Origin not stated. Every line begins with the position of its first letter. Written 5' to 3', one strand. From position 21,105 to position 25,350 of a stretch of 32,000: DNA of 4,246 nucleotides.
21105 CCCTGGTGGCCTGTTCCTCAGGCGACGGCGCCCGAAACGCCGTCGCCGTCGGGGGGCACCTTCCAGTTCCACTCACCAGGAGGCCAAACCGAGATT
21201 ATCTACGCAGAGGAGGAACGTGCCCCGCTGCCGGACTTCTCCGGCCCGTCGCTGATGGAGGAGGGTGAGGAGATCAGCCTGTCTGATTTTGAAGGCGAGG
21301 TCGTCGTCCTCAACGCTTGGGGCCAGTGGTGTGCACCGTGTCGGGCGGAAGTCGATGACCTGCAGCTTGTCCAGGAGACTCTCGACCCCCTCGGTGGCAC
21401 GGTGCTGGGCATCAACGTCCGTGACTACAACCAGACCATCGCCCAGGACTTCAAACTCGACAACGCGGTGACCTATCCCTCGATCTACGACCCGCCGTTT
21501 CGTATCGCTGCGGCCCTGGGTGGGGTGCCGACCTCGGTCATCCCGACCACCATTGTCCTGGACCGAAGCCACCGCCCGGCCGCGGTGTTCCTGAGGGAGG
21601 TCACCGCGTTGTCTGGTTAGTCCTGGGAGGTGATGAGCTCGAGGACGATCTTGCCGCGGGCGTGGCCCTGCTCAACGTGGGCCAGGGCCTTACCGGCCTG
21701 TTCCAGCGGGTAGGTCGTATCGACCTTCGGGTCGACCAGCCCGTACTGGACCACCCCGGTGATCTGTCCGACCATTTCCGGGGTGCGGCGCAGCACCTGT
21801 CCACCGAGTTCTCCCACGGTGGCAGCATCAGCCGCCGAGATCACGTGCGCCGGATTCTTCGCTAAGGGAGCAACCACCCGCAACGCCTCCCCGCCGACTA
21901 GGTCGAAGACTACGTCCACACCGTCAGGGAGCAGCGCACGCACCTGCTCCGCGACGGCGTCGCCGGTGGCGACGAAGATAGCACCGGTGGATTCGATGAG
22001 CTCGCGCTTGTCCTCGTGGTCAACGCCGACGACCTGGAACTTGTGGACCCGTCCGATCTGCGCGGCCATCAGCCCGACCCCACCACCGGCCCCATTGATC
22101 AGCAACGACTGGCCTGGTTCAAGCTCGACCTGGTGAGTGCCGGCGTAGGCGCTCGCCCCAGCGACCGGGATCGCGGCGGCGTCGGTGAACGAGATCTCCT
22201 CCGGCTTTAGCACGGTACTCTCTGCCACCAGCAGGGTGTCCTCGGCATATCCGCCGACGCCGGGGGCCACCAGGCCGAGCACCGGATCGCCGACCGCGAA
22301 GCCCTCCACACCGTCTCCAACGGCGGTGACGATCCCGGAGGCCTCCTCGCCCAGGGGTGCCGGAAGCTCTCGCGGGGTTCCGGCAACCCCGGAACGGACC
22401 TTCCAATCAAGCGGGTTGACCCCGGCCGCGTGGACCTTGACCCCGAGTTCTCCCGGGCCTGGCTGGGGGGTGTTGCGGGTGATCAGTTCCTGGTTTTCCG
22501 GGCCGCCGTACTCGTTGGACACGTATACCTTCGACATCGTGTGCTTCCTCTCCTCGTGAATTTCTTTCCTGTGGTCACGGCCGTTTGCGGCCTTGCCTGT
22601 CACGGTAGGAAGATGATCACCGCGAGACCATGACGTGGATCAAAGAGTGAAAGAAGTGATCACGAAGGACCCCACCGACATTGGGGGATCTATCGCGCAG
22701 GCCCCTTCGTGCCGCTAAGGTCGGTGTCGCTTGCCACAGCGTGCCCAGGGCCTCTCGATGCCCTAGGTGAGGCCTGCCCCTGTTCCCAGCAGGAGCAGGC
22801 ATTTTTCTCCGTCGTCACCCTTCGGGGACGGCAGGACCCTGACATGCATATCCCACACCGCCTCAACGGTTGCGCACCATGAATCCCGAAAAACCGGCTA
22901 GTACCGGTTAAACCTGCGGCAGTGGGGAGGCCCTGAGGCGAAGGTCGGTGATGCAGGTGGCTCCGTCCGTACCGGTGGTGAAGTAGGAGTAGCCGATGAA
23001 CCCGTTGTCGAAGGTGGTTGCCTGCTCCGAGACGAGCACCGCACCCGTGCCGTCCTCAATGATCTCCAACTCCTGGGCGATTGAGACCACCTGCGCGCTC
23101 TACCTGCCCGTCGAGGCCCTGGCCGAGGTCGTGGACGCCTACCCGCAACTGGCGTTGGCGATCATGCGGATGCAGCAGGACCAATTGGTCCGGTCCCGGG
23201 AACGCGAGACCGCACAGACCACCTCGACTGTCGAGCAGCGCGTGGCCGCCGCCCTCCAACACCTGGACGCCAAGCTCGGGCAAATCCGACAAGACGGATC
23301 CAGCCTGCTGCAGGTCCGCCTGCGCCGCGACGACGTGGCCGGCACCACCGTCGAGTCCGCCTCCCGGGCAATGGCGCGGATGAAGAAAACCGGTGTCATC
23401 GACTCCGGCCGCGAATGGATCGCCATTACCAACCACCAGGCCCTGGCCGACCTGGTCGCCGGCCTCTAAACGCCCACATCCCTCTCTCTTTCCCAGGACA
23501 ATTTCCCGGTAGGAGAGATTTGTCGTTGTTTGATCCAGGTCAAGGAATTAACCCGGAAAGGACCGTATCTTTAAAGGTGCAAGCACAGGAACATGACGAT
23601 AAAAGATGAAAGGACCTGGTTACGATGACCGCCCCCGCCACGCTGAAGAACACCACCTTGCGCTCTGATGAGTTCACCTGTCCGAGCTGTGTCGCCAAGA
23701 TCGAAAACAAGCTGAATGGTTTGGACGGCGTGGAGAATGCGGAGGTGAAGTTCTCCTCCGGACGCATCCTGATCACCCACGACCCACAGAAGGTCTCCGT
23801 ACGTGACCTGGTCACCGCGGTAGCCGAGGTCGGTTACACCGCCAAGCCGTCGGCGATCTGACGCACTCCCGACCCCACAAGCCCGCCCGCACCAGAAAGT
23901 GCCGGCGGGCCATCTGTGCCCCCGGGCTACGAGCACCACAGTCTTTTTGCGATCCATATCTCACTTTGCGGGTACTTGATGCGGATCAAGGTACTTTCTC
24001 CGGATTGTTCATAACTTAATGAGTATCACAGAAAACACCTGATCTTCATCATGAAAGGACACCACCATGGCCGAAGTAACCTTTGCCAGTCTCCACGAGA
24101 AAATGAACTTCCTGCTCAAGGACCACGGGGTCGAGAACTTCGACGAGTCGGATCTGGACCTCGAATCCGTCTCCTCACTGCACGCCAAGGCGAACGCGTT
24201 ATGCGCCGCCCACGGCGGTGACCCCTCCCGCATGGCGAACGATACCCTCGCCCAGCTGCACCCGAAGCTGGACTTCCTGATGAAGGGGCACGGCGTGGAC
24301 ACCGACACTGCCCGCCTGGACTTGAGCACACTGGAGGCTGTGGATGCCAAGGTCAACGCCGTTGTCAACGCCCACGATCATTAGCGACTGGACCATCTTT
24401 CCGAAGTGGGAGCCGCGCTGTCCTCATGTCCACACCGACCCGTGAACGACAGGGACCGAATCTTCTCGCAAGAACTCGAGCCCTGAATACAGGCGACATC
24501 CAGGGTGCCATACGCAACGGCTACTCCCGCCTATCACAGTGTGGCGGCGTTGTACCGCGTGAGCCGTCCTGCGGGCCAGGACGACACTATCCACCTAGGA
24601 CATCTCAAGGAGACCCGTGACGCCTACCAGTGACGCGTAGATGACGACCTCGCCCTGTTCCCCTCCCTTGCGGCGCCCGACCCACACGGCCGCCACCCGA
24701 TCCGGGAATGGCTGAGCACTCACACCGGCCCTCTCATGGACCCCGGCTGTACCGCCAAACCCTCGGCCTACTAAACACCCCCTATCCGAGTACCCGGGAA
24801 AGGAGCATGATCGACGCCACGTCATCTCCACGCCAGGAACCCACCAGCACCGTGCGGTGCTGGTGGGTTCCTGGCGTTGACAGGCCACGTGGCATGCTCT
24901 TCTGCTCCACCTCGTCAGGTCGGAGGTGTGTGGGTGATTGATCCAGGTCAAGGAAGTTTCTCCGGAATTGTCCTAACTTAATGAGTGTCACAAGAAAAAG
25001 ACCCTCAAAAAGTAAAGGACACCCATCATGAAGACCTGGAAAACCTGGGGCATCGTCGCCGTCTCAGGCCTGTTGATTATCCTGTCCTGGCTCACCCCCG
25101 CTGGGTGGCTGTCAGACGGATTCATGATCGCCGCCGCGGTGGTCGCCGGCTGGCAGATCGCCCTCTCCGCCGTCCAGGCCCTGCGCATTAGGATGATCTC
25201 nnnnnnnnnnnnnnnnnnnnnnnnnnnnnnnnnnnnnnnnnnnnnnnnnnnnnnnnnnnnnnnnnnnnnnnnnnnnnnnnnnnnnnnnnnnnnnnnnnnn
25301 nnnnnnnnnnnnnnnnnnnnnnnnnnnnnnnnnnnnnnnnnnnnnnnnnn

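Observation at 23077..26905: Candidate FNR-type (Crp/Fnr-family) controlled metal-efflux module: three class-II promoters with identical geometry plus a decapitated cognate regulator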

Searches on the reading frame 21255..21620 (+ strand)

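Call 43: search_protein_families(library=pfam, proteins=[window:21255-21620:+], max_evalue=0.001)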
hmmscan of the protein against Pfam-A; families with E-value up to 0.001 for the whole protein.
window:21255-21620:+ (121 aa): 2 families
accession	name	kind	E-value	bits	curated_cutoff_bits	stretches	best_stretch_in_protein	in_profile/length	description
PF00578.27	AhpC-TSA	-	2.2e-17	63.6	26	1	3-105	14-118/124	AhpC/TSA family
PF08534.16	Redoxin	-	1e-12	48.5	26.6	1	3-107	17-127/148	Redoxin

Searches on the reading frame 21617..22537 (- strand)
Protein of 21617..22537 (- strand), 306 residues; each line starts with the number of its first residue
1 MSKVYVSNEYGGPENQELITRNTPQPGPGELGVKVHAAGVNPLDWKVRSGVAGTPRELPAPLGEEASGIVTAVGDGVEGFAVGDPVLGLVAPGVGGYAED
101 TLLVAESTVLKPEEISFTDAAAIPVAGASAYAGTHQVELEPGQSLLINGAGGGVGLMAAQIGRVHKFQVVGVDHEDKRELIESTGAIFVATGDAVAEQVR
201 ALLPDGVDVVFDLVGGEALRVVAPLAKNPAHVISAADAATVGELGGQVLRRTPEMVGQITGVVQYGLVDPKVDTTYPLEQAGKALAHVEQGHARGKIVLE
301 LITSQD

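Call 43: search_protein_families(library=pfam, proteins=[window:21617-22537:-], max_evalue=0.001)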
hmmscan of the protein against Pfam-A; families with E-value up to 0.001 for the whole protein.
window:21617-22537:- (306 aa): 3 families
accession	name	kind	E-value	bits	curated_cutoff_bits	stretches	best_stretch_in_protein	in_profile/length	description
PF13602.12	ADH_zinc_N_2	-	3.2e-15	57.7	27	1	196-299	11-134/134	Zinc-binding dehydrogenase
PF08240.17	ADH_N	-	1.4e-14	54.6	23.5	1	27-109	1-100/104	Alcohol dehydrogenase GroES-like domain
PF00107.32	ADH_zinc_N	-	3e-10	40.6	31.8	1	153-223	1-76/129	Zinc-binding dehydrogenase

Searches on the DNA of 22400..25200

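Call 76: search_rna_families(source=window, start=22400, end=25200, threshold=evalue, max_evalue=1)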
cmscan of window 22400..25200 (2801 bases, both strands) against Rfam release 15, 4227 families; matches with E-value up to 1: 5.
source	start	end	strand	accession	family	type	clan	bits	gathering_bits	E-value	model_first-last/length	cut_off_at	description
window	22678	22837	+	RF00260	HepC_CRE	Cis-reg;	-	30.9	140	1.6e-05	1-176/176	no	Hepatitis C virus (HCV) cis-acting replication element (CRE)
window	24813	24896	-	RF00926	MIR1151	Gene; miRNA;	-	28.2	90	0.17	1-110/110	no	MIR1151 microRNA precursor family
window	24815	24894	-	RF03418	mir-3198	Gene; miRNA;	-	25.5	91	0.085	1-80/80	no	mir-3198 microRNA precursor family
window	24827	24880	-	RF01939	mir-761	Gene; miRNA;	-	22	82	0.27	1-65/65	no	mir-761 microRNA precursor family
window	22744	22801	-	RF00260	HepC_CRE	Cis-reg;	-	20.8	140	0.015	112-173/176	no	Hepatitis C virus (HCV) cis-acting replication element (CRE)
